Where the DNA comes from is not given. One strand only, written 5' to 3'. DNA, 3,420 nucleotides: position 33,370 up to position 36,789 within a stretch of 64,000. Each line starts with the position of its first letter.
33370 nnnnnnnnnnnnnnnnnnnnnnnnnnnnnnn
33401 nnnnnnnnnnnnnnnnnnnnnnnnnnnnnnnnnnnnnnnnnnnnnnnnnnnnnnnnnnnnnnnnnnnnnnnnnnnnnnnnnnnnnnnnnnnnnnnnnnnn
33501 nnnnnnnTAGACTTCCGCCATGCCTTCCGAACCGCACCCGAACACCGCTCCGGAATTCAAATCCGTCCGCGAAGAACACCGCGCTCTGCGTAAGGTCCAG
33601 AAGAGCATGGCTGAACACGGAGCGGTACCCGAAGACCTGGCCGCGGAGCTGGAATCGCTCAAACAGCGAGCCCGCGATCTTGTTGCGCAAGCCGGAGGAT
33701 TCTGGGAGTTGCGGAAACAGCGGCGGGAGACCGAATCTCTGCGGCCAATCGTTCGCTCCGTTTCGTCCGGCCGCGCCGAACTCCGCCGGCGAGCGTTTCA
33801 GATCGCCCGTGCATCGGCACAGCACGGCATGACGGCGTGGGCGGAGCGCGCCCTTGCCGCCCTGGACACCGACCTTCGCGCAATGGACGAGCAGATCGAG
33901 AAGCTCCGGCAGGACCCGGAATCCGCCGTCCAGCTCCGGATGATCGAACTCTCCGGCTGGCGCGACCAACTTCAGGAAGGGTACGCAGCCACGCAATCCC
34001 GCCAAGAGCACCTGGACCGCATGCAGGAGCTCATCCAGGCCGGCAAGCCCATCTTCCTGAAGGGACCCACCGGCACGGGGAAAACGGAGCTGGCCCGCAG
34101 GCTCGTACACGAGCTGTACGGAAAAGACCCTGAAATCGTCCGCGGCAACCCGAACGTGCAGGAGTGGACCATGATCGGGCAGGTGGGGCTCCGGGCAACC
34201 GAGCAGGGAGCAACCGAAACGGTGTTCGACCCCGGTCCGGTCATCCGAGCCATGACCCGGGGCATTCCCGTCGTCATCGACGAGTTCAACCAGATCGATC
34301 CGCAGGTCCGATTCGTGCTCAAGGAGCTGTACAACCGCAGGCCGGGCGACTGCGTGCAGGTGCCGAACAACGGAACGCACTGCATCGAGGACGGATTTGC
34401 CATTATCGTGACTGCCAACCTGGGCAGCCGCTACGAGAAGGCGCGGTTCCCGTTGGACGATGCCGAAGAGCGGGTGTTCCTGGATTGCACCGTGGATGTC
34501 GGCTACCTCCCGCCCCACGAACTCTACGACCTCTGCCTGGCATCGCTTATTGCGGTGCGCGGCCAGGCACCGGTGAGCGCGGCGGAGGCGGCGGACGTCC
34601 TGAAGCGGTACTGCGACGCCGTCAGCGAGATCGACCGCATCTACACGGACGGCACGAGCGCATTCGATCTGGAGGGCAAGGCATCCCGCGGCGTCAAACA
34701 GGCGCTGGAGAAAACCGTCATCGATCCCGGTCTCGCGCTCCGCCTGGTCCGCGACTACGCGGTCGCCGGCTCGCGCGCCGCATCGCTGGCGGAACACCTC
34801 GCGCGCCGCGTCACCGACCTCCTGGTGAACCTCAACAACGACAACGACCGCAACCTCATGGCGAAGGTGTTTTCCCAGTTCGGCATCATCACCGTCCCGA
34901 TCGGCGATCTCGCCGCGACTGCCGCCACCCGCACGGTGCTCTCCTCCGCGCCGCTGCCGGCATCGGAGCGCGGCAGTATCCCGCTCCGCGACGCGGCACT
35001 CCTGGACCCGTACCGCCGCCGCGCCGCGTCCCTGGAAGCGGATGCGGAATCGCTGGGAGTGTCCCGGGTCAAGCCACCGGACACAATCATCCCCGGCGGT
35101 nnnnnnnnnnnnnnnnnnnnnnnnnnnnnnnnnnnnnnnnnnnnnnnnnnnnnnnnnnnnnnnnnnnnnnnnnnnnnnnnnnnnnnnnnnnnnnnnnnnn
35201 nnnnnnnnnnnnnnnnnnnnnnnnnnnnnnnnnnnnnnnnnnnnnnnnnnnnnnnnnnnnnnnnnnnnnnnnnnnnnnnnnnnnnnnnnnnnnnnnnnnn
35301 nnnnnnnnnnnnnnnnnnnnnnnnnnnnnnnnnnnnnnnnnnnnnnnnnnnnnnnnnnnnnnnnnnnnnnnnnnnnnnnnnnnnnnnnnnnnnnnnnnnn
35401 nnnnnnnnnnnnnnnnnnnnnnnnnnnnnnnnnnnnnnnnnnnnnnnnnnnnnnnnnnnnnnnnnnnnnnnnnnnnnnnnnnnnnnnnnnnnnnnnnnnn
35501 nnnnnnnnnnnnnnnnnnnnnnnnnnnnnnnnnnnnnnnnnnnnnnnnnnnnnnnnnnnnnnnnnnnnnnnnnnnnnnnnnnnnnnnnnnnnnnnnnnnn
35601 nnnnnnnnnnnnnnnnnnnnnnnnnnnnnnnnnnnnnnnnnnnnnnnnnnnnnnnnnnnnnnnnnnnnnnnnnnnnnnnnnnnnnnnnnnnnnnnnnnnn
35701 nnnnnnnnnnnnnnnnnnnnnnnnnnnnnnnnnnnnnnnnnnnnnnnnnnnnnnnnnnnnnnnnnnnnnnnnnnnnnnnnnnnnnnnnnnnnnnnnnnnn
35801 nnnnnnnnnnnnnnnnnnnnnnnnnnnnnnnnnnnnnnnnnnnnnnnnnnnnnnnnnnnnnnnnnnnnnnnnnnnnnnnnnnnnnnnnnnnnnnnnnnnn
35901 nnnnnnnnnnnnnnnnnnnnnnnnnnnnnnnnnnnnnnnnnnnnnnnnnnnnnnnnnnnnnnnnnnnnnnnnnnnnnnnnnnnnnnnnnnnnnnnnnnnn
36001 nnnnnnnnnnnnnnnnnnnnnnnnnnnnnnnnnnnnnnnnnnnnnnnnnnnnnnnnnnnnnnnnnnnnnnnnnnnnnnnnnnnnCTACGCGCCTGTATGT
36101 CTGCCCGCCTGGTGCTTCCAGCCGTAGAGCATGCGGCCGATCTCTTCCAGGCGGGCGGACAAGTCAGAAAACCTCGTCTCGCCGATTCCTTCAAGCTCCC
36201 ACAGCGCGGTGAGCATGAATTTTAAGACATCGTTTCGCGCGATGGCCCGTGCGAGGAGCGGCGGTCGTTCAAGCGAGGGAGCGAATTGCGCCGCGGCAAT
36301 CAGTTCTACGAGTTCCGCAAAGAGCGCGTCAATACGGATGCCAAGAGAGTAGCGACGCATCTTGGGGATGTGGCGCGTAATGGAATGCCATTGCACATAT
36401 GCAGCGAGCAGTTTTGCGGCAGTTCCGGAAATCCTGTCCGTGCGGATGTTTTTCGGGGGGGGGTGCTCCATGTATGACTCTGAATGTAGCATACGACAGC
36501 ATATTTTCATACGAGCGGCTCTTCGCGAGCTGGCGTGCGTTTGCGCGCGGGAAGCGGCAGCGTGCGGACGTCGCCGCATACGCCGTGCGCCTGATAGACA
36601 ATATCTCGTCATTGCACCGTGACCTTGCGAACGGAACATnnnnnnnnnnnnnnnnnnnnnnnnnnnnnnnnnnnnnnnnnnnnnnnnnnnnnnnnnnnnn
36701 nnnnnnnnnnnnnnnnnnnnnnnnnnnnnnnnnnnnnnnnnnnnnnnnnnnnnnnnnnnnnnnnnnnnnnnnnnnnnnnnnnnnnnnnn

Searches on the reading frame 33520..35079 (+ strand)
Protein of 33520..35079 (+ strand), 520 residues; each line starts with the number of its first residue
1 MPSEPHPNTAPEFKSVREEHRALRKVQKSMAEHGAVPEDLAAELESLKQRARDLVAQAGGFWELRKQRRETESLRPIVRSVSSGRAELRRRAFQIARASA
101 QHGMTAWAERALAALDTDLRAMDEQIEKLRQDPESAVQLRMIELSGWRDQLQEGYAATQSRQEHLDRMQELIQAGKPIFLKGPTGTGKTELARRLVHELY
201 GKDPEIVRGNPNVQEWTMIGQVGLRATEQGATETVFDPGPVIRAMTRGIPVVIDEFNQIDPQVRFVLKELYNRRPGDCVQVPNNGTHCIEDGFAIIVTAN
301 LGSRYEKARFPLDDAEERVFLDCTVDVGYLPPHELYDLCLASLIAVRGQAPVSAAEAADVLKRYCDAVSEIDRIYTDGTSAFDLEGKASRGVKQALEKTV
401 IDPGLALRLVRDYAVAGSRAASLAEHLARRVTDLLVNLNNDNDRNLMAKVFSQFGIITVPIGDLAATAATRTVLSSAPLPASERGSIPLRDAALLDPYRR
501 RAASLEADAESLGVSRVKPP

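Call 99: find_homologous_proteins(query=window:33520-35079:+, max_evalue=0.00001)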
Query window:33520-35079:+ (520 aa): 3 proteins with E <= 0.00001 among 8000 candidates.
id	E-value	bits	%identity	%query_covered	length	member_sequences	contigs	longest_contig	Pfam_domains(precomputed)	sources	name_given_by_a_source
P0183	0.0e+0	1148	100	100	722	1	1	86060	PF07728.21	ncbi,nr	ncbi:MAG: AAA family ATPase [Candidatus Yanofskybacteria bacterium]|nr:AAA family ATPase [Candidatus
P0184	2.5e-180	619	74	70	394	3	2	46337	PF07728.21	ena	-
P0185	2.1e-120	421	43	96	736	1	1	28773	PF07728.21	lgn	-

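Call 100: find_encoding_contigs(protein=P0184, flank=9000, max_places=2)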
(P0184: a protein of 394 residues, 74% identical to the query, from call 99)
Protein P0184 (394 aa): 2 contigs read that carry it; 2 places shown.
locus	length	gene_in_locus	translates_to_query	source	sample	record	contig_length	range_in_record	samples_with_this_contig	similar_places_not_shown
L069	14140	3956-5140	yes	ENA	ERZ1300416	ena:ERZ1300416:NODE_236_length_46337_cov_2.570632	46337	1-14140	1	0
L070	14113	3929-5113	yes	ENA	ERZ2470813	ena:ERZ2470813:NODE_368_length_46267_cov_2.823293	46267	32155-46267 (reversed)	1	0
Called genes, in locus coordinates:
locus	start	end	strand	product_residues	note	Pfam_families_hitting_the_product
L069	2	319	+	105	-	?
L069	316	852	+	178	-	PF07963:N_methyl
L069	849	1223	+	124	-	-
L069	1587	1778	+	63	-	-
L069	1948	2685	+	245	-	PF22745:Nlig-Ia, PF01653:DNA_ligase_aden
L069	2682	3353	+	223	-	PF01653:DNA_ligase_aden, PF03120:OB_DNA_ligase, PF03119:DNA_ligase_ZBD (weak)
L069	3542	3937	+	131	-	PF00633:HHH (faint), PF12826:HHH_2, PF00533:BRCT, PF16589:BRCT_2 (faint), PF12738:PTCB-BRCT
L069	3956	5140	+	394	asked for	PF07728:AAA_5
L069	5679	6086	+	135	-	-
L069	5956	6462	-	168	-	-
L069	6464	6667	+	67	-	-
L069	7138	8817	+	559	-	PF00092:VWA, PF13519:VWA_2 (weak)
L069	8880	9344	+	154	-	PF02686:GatC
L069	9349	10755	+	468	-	PF01425:Amidase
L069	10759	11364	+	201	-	-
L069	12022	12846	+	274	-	PF12229:PG_binding_4 (weak), PF04294:VanW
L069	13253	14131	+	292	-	-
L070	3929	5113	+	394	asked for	PF07728:AAA_5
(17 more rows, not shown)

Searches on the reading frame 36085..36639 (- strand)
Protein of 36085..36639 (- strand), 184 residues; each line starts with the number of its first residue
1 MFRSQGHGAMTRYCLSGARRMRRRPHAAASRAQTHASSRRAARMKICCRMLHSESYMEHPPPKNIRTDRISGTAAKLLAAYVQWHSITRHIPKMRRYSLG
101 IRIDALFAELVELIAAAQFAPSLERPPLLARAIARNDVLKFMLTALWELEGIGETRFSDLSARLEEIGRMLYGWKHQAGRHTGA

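Call 7: search_protein_families(library=pfam, proteins=[window:36085-36639:-], max_evalue=0.01)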
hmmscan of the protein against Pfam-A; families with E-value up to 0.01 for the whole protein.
window:36085-36639:- (184 aa): 1 family
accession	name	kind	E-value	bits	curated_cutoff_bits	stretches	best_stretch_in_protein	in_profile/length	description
PF22296.2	bAvd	-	5e-09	37.1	40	1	84-176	14-105/107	bAvd-like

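Call 9: search_protein_families(library=ncbifam, proteins=[window:36085-36639:-], max_evalue=0.01)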
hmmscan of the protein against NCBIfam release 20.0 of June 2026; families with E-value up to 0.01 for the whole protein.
window:36085-36639:- (184 aa): 1 family
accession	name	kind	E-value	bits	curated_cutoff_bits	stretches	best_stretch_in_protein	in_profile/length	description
NF033474.1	DivGenRetAVD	equivalog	1.9e-10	40.9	80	1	83-175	13-103/104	diversity-generating retroelement protein Avd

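Call 10: search_protein_families(library=padloc, proteins=[window:36085-36639:-], max_evalue=0.01)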
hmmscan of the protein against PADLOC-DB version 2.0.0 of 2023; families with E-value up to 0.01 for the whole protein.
window:36085-36639:- (184 aa): 0 families
